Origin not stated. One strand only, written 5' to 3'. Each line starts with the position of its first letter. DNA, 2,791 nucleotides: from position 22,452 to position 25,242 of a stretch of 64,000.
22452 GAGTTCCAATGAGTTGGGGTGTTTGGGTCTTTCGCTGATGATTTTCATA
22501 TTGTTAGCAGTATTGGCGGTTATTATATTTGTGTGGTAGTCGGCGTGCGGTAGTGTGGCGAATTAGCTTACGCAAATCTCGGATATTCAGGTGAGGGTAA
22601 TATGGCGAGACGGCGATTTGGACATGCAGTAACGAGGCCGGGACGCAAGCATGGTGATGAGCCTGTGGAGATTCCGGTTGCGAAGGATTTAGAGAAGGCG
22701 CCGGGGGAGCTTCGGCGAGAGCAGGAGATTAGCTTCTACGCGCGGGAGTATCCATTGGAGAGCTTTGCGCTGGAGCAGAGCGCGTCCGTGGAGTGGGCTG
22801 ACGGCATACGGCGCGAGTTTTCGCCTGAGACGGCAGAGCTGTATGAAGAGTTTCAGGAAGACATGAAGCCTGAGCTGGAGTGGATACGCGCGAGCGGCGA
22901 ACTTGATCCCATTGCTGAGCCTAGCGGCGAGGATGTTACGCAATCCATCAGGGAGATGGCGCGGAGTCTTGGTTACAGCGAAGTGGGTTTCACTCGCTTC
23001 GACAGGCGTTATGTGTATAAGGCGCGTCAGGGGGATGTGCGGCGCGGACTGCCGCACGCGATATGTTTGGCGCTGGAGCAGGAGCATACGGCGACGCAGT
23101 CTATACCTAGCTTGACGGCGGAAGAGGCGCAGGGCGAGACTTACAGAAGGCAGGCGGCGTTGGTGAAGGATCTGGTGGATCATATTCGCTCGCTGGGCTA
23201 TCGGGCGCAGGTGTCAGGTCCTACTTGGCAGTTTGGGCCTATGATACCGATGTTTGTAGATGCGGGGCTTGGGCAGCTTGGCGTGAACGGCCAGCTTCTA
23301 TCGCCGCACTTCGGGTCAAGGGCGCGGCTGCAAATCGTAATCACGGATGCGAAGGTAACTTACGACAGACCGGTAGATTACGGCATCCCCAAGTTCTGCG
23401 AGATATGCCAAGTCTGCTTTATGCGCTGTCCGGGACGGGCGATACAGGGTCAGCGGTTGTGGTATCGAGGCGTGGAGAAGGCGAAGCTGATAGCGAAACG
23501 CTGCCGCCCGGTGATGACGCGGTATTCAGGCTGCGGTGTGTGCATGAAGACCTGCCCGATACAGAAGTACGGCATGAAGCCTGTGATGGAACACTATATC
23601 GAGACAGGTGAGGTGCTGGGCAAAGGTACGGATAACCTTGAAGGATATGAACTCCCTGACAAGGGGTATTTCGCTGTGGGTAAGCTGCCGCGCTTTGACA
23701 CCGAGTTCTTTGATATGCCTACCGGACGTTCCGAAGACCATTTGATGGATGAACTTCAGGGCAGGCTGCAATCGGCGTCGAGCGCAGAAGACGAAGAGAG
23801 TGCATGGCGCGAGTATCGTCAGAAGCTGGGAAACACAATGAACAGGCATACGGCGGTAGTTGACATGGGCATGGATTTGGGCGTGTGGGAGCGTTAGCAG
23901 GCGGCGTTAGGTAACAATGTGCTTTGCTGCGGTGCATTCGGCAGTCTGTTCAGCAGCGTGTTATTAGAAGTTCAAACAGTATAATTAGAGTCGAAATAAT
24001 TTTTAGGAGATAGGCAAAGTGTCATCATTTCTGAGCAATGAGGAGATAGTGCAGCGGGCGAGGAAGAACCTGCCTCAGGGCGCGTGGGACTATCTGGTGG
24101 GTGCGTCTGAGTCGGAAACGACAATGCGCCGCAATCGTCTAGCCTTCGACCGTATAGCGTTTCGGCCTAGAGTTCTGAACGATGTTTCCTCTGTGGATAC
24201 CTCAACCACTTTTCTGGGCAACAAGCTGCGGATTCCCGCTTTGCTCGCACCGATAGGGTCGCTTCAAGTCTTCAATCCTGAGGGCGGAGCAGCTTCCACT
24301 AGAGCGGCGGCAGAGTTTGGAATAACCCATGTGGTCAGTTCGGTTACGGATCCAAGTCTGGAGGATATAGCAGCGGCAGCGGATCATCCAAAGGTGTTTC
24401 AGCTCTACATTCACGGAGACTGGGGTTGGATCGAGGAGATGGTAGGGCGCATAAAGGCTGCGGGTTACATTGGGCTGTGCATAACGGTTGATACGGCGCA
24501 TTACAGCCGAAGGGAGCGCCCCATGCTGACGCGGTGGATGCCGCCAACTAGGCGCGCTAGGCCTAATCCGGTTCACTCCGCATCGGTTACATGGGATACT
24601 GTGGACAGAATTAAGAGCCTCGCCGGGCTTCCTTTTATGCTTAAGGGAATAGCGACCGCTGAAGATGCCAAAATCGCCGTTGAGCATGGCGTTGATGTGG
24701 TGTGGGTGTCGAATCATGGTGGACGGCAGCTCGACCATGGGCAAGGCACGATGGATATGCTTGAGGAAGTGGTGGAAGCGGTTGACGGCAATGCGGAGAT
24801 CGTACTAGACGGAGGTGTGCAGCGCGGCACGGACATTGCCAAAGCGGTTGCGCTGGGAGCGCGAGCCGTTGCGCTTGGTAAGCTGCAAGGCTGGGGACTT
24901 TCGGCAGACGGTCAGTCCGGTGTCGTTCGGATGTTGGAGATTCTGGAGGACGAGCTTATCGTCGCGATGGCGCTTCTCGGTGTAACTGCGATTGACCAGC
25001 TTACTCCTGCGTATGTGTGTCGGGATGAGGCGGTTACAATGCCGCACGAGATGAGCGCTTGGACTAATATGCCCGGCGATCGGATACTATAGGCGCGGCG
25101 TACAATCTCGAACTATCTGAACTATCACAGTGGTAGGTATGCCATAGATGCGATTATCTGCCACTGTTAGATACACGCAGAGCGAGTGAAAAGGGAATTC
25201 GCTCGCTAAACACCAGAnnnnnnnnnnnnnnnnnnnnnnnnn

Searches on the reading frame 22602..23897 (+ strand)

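Call 10: search_protein_families(library=pfam, proteins=[window:22602-23897:+], max_evalue=0.001)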
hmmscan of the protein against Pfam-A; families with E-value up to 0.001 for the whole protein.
window:22602-23897:+ (431 aa): 1 family
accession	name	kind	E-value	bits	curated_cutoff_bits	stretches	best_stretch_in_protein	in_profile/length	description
PF13484.11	Fer4_16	-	0.00045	21.4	30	0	266-320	2-65/66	4Fe-4S double cluster binding domain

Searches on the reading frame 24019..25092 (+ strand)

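Call 10: search_protein_families(library=pfam, proteins=[window:24019-25092:+], max_evalue=0.001)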
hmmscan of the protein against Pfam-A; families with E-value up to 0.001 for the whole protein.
window:24019-25092:+ (357 aa): 3 families
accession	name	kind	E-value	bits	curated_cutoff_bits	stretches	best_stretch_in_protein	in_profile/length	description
PF01070.24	FMN_dh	-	1.3e-108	363.6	24.9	1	14-333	1-348/350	FMN-dependent dehydrogenase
PF03060.21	NMO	-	6.2e-08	32.8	28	1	195-287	126-222/331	Nitronate monooxygenase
PF00478.31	IMPDH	-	6.5e-06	25.8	25.6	1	191-289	132-238/345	IMP dehydrogenase / GMP reductase domain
